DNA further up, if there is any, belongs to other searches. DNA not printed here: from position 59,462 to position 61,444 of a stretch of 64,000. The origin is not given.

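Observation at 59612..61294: Single-ORF fusion of YmdB-type phosphodiesterase and FolD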

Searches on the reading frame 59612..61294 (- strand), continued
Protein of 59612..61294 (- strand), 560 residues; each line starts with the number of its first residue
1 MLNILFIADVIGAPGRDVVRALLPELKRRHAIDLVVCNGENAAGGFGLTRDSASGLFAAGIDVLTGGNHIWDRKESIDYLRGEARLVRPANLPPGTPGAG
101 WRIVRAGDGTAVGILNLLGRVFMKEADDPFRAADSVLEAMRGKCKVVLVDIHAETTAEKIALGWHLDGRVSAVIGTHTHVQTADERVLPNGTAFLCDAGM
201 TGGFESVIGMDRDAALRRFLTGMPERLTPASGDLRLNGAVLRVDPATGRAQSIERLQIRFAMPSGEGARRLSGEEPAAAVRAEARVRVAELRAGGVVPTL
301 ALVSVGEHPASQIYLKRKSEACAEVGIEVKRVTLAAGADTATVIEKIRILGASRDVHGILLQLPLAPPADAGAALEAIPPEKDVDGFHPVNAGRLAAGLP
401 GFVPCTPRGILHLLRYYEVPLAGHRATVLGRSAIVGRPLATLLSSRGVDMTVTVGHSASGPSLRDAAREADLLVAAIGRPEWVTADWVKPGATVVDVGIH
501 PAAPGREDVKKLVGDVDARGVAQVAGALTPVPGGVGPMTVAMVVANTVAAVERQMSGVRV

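Call 8: find_related_loci(query=window:59612-61294:-, collection=genome_contigs, flank=6000)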
Query window:59612-61294:- (560 aa) in genome_contigs; peptide patterns used: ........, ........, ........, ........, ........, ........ (x = any residue, [..] = any of these).
600 stretches matched a pattern (row limit reached: there are more); 599 encode a relative of the query (tblastn E <= 1e-3); the best 80 are kept; 80 distinct loci.
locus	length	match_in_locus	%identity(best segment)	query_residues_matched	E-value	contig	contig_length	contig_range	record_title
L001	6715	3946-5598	67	1-548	0e+0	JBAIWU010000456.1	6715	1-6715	MAG: Candidatus Eisenbacteria bacterium isolate bin_129 c_000020236312, whole genome shotgun sequence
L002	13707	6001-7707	49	2-555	3e-148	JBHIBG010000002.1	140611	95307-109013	MAG: Candidatus Methylomirabilia bacterium isolate K_2_bin.23 NODE_5_length_140611_cov_42.204068, whole genome shotgun s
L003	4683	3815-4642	80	1-276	1e-149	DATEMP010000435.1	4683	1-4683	MAG TPA_asm: Candidatus Eisenbacteria bacterium isolate SMAG_U8945 k141_1204997, whole genome shotgun sequence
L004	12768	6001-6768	59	2-257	7e-96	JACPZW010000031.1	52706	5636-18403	MAG: Acidobacteria bacterium isolate NC_groundwater_900_Pr1_S-0.2um_67_29 Montesol18-Sp2_coassembly_scaffold_560733, who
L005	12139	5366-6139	56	2-259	2e-89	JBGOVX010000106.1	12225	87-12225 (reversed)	MAG: Terriglobia bacterium isolate OBJ_0618_7090110_105 k141_2100849_length_12225_cov_166.7667, whole genome shotgun seq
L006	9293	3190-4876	53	2-552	2e-140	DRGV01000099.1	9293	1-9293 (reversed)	MAG TPA_asm: bacterium isolate HyVt-354 HyVt-354_k145_885257, whole genome shotgun sequence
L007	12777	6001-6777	52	2-260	3e-86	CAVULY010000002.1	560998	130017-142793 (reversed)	MAG: uncultured Acidobacteriota bacterium isolate MFD06435.bin.1.27 genome assembly, contig: contig_18256, whole genome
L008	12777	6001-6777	51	2-260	2e-84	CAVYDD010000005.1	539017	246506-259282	MAG: uncultured Acidobacteriota bacterium isolate MFD01138.bin.3.205 genome assembly, contig: contig_23238, whole genome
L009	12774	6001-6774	54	2-259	2e-83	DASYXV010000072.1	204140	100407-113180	MAG TPA_asm: Candidatus Acidiferrales bacterium isolate SMAG_U6317 k141_148854, whole genome shotgun sequence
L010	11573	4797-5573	53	2-260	5e-82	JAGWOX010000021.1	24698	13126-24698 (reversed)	MAG: Acidobacteriota bacterium isolate REEB266 contig-150_3117, whole genome shotgun sequence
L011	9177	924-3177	51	1-552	2e-82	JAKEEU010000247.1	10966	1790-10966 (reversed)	MAG: candidate division KSB1 bacterium isolate PMV_1_maxbin.001 PMV_1_maxbin.001.k101_1053942, whole genome shotgun sequ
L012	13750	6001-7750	45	2-552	1e-81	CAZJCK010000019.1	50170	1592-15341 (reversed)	MAG TPA_asm: uncultured Ignavibacteriales bacterium isolate SRP141376_co4_224 genome assembly, contig: NODE_1234_length_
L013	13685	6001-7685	51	3-554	6e-132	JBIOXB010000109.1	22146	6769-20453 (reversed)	MAG: bacterium isolate MAG067 k127_2839833, whole genome shotgun sequence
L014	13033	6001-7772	50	2-560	4e-81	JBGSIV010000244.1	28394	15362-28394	MAG: Candidatus Zixiibacteriota bacterium isolate JTS-AC140 k141_3389431, whole genome shotgun sequence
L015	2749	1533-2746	47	1-414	9e-96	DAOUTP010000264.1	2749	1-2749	MAG TPA_asm: Candidatus Cloacimonadota bacterium isolate CSMAG_800 CSMAG_800_k141_345354_length_2749_cov_17.1645, whole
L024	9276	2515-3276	46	2-256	5e-73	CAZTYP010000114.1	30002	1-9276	MAG TPA_asm: uncultured Melioribacteraceae bacterium isolate binchicken_co219_339 genome assembly, contig: k141_149737,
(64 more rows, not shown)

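Call 12: search_solved_structures(query=window:59612-61294:-, max_evalue=1e-20, show_alignments=0)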
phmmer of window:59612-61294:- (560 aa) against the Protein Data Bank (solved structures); distinct sequences matched with E-value up to 1e-20: 30.
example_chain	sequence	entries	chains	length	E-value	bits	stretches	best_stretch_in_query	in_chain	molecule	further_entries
4b2o_A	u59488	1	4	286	2.9e-80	273.8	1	3-258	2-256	YMDB PHOSPHODIESTERASE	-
1t70_A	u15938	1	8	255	8.8e-67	229.3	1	3-255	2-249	Phosphatase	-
8wfc_A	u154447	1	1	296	4.6e-63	217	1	271-550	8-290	Bifunctional protein FolD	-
5o22_A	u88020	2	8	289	7.1e-63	216.4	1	268-550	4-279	Bifunctional protein FolD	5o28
1b0a_A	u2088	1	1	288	8.3e-63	216.1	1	268-550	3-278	PROTEIN (FOLD BIFUNCTIONAL PROTEIN)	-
5o2a_A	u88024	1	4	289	3.7e-62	214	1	268-550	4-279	Bifunctional protein FolD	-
2c2x_A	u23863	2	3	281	1.1e-61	212.4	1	267-553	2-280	METHYLENETETRAHYDROFOLATE DEHYDROGENASE-METHENYLTETRAHYDROFOLATE CYCLOHYDROLASE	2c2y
2cv9_A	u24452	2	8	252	1.2e-61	212.3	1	3-241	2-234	hypothetical protein TTHA0625 | Putative uncharacterized protein TTHA0625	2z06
6v6y_A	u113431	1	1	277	1.4e-61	212.1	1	268-550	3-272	Bifunctional protein FolD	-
5nhs_A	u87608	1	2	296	1.8e-61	211.8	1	267-552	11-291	Bifunctional protein FolD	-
5zf1_A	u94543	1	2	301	7.1e-60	206.5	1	268-555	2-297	5,10-methylenetetrahydrofolate dehydrogenase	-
3p2o_A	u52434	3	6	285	1.6e-59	205.3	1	271-554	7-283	Bifunctional protein folD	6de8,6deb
1a4i_A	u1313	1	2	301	2.3e-58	201.5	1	268-554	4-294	METHYLENETETRAHYDROFOLATE DEHYDROGENASE / METHENYLTETRAHYDROFOLATE CYCLOHYDROLASE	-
1dia_A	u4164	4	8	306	2.4e-58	201.4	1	268-554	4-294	METHYLENETETRAHYDROFOLATE DEHYDROGENASE/CYCLOHYDROLASE | METHYLENETETRAHYDROFOLATE DEHYDROGENASE / CYCLOHYDROLASE | Methylenetetrahydrofolate dehydrogenase cycl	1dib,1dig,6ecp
9isl_A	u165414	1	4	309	2.5e-58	201.4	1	268-554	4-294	C-1-tetrahydrofolate synthase, cytoplasmic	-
4b4u_A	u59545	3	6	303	6.7e-56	193.3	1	268-554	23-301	BIFUNCTIONAL PROTEIN FOLD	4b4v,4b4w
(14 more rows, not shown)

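Call 14: search_protein_representatives(protein=window:59612-61294:-)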
Query: 560 residues. Proteins with E-value up to 0.001 (for the whole library): 28697; up to 1e-10: 16493; up to 1e-30: 4623. The best 150 are listed.
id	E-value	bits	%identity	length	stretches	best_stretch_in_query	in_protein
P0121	7.9e-235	797.2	66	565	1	2-558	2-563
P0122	6.0e-108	378.4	53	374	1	180-558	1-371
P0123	2.1e-87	310.6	55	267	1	2-258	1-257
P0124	2.0e-86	307.3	62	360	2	200-383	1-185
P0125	3.6e-86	306.5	70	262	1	2-198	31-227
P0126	1.3e-84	301.4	52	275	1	2-258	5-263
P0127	7.2e-82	292.3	54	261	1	4-258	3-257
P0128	1.7e-81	291.1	54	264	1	2-257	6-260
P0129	2.9e-81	290.3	52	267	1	1-258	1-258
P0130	3.5e-81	290.0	70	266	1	265-478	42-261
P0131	5.3e-79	282.8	52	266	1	2-256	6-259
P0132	1.3e-78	281.5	50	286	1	2-268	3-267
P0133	5.1e-78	279.6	53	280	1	2-257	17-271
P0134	6.9e-78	279.2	52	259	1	3-258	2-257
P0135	1.6e-77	277.9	51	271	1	3-257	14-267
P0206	5.1e-65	236.7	43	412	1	264-554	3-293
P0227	5.8e-64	233.2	46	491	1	281-555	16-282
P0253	2.3e-62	227.9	48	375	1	286-553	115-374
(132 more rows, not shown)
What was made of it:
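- Tried and rejected: A fused protein with about 35-45% identity in both halves would have ranked there (call 14).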

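Call 24: find_encoding_contigs(protein=P0024, flank=10000, max_places=2)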
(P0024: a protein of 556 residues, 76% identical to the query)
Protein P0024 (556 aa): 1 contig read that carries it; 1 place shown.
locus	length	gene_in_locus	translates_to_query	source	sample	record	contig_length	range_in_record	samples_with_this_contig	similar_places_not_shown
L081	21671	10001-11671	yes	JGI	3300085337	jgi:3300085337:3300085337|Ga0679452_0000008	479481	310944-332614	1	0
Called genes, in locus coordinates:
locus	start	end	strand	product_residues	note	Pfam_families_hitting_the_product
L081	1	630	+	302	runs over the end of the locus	PF05198:IF3_N, PF00707:IF3_C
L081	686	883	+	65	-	PF01632:Ribosomal_L35p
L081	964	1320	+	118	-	PF00453:Ribosomal_L20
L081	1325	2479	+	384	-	PF02912:Phe_tRNA-synt_N (weak), PF01409:tRNA-synt_2d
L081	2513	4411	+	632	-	PF05960:DUF885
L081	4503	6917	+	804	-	PF01588:tRNA_bind, PF03483:B3_4, PF03484:B5, PF17759:tRNA_synthFbeta, PF03147:FDX-ACB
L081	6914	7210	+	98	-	-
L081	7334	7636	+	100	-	PF05164:ZapA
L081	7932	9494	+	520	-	PF12072:RNase_Y_N, PF00013:KH_1 (weak), PF08668:HDOD (faint), PF01966:HD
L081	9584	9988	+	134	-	-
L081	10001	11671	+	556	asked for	PF00149:Metallophos (weak), PF13277:YmdB, PF00763:THF_DHG_CYH, PF02882:THF_DHG_CYH_C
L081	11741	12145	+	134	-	PF00072:Response_reg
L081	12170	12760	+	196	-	PF04978:MST, PF05163:DinB (weak), PF12867:DinB_2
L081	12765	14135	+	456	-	PF13742:tRNA_anti_2, PF01336:tRNA_anti-codon, PF02601:Exonuc_VII_L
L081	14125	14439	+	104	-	PF02609:Exonuc_VII_S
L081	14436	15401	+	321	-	PF00348:polyprenyl_synt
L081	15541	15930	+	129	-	PF02681:DUF212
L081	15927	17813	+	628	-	PF13292:DXP_synthase_N, PF00676:E1_dh (weak), PF02779:Transket_pyr, PF02780:Transketolase_C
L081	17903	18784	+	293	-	PF01513:NAD_kinase, PF20143:NAD_kinase_C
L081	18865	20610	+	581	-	PF02463:SMC_N, PF13476:AAA_23 (weak), PF13304:AAA_21 (faint)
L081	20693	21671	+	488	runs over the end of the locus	PF04715:, PF00425:Chorismate_bind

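Call 29: predict_structure(alignment_id=A1)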
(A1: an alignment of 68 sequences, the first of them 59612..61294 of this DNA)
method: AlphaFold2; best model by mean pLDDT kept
length: 560 residues; sequences in the alignment: 68
mean_pLDDT: 88.2   pTM: 0.62
mean pLDDT of the five models: 88.2, 88.0, 86.1, 85.3, 81.8
residues with pLDDT >= 90: 301; 70-90: 227; 50-70: 31; < 50: 1
segments of 3 or more residues with pLDDT < 50: none
pLDDT, mean of each block of 10 residues (from residue 1): 95 90 87 95 85 91 91 81 88 75 95 93 76 95 96 88 97 82 82 88 79 84 81 87 97 89 69 89 93 96 84 85 96 92 97 95 89 92 90 84 93 91 92 86 90 80 86 93 90 91 67 89 90 89 96 76
secondary structure, 60 per line:
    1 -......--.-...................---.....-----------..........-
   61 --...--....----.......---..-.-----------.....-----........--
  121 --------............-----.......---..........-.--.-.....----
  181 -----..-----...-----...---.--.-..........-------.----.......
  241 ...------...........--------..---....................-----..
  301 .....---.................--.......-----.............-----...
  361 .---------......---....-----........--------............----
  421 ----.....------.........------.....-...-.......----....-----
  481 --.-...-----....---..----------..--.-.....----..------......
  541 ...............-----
elements in order: E2-7 H12-30 E34-38 H50-59 E63-65 H68-71 H76-82 E101-105 E111-118 H129-140 E146-152 H156-165 E172-176 E193-195 E201-203 H212-221 E234-243 E250-260 H274-293 E299-305 H309-325 E328-334 H340-352 E358-361 H371-376 H389-396 H405-416 E425-429 H436-444 E451-455 H461-467 E472-475 E493-496 H518-522 H535-555
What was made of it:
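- The AF2 model has pLDDT 88 with a dip to 69 at the linker and pTM of only 0.62 (call 29). The linker is exposed and flexible (call 29).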

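Call 38: find_encoding_contigs(protein=P0122, flank=8000, max_places=2)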
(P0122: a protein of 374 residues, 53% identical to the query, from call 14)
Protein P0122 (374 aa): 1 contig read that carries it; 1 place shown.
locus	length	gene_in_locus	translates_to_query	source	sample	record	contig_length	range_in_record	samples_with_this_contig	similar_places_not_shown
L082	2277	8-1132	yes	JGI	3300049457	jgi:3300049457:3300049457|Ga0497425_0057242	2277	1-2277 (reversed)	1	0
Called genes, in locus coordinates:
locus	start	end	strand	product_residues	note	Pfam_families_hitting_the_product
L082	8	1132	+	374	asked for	PF13277:YmdB, PF00763:THF_DHG_CYH, PF02882:THF_DHG_CYH_C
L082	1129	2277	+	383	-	?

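Call 39: find_encoding_contigs(protein=P0001, flank=8000, max_places=2)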
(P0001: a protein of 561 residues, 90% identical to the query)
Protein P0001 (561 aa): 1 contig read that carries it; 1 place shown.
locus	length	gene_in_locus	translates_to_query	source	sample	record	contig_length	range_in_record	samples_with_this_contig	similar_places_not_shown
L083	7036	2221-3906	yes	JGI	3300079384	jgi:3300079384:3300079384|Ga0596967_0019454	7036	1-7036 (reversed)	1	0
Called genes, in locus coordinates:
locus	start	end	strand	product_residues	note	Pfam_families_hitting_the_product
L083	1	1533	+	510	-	?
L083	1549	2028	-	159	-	PF06983:3-dmu-9_3-mt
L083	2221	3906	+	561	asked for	PF00149:Metallophos, PF13277:YmdB, PF00763:THF_DHG_CYH, PF02882:THF_DHG_CYH_C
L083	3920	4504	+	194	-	PF04978:MST, PF05163:DinB (faint), PF12867:DinB_2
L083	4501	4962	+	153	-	PF00903:Glyoxalase (weak), PF22677:Ble-like_N (faint)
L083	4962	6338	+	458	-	PF13742:tRNA_anti_2, PF01336:tRNA_anti-codon, PF02601:Exonuc_VII_L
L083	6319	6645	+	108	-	PF02609:Exonuc_VII_S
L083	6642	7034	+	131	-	?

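Call 46: search_protein_families(library=pfam, proteins=[P0206, P0227, P0253, L081:9584-9988:+, L081:11741-12145:+, L024:3297-4292:+, L011:1718-2119:+], max_evalue=0.001)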
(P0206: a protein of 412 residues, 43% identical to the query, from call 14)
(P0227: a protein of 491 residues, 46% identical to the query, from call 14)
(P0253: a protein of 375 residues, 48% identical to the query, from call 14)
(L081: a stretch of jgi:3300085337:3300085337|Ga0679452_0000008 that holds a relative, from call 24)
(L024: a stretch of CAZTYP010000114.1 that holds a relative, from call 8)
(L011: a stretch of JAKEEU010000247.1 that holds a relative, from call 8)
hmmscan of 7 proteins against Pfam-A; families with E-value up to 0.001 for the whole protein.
P0206 (412 aa): 4 families
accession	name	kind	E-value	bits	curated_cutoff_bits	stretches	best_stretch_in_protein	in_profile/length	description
PF02882.25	THF_DHG_CYH_C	-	7.7e-66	220.8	27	1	128-292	1-158/160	Tetrahydrofolate dehydrogenase/cyclohydrolase, NAD(P)-binding domain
PF00763.28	THF_DHG_CYH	-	2.1e-35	121.9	32.8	1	10-125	1-115/115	Tetrahydrofolate dehydrogenase/cyclohydrolase, catalytic domain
PF01740.26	STAS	-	2e-17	63.3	22.6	1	310-408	7-106/106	STAS domain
PF13466.11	STAS_2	-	4.4e-05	24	29.2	1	316-369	1-52/80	STAS domain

P0227 (491 aa): 3 families
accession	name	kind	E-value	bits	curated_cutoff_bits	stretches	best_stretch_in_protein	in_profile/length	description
PF02882.25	THF_DHG_CYH_C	-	1.2e-69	233.2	27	1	123-281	1-159/160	Tetrahydrofolate dehydrogenase/cyclohydrolase, NAD(P)-binding domain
PF00551.24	Formyl_trans_N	-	2.6e-45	154.8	26.1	1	295-474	5-181/181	Formyl transferase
PF00763.28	THF_DHG_CYH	-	6e-41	139.8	32.8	1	6-120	1-115/115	Tetrahydrofolate dehydrogenase/cyclohydrolase, catalytic domain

P0253 (375 aa): 3 families
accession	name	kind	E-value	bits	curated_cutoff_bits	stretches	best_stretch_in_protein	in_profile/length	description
PF02882.25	THF_DHG_CYH_C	-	7.2e-66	220.9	27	1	218-374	2-158/160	Tetrahydrofolate dehydrogenase/cyclohydrolase, NAD(P)-binding domain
PF00763.28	THF_DHG_CYH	-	2.3e-39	134.7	32.8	1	116-214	17-115/115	Tetrahydrofolate dehydrogenase/cyclohydrolase, catalytic domain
PF02754.22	CCG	-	7.1e-14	52.1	20.6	1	3-82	1-83/85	Cysteine-rich domain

L081:9584-9988:+ (134 aa): 1 family
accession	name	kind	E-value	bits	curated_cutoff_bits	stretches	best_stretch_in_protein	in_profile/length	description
PF21748.3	UPF0150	-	0.0006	20.1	27.3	1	7-43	10-48/64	UPF0150-like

L081:11741-12145:+ (134 aa): 1 family
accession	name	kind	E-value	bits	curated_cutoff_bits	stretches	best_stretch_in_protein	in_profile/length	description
PF00072.30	Response_reg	-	1.4e-26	93.3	30.2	1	20-131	1-110/111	Response regulator receiver domain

L024:3297-4292:+ (331 aa): 1 family
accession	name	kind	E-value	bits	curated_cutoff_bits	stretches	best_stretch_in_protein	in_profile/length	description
PF01555.25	N6_N4_Mtase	-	2.5e-29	103.3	26.7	1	69-288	5-219/221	DNA methylase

L011:1718-2119:+ (133 aa): 2 families
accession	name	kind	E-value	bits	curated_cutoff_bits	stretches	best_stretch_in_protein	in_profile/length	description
PF13975.11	gag-asp_proteas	-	8.8e-07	29.9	28.2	1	29-106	11-91/92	gag-polyprotein putative aspartyl protease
PF13650.11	Asp_protease_2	-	6e-06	27.3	24.3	1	29-101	11-87/90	Aspartyl protease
